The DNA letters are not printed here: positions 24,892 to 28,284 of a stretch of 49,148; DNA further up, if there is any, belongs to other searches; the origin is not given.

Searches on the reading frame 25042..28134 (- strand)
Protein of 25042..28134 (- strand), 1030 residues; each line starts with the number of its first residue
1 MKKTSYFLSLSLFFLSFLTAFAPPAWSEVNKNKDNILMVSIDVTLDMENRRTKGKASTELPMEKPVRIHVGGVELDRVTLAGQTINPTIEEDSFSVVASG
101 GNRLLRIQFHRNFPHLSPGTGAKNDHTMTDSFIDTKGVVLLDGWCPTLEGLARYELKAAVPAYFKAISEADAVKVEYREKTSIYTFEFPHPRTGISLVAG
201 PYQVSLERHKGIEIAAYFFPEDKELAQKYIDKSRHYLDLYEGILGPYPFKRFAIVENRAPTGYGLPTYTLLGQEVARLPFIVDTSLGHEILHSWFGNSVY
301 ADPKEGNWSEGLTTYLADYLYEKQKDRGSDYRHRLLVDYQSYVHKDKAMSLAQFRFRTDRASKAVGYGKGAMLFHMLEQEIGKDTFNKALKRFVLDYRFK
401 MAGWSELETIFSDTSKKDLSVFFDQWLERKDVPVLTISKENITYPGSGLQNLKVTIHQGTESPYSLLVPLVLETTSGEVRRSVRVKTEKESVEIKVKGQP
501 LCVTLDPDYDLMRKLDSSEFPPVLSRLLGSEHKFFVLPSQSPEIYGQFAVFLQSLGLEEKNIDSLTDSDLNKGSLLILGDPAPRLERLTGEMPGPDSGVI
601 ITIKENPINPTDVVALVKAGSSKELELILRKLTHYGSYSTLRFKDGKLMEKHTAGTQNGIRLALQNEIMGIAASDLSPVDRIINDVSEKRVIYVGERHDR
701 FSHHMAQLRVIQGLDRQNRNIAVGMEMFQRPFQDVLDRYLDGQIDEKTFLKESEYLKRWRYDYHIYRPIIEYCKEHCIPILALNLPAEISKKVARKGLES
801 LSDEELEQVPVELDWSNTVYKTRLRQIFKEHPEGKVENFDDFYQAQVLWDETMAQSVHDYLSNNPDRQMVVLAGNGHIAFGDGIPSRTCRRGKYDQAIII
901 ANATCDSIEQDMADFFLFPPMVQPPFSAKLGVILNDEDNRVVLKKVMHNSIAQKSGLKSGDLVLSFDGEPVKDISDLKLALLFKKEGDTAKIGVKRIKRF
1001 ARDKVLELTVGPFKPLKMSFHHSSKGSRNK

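Call 33: search_protein_families(library=pfam, proteins=[window:25042-28134:-])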
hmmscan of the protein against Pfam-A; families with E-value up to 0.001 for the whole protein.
window:25042-28134:- (1030 aa): 5 families
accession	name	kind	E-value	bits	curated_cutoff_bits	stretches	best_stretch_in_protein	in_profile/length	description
PF04187.18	Cofac_haem_bdg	-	2.4e-68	230.7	27.7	1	683-887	2-212/213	Haem-binding uptake, Tiki superfamily, ChaN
PF01433.26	Peptidase_M1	-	2.2e-15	57.3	27.7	1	287-426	72-218/218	Peptidase family M1 domain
PF13180.12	PDZ_2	-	5.1e-13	49.5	27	1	929-1002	2-70/80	PDZ domain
PF00595.29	PDZ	-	1.8e-07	31.9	23.2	1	931-993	13-79/81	PDZ domain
PF17820.7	PDZ_6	-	8.3e-07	29.1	27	1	945-978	4-37/54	PDZ domain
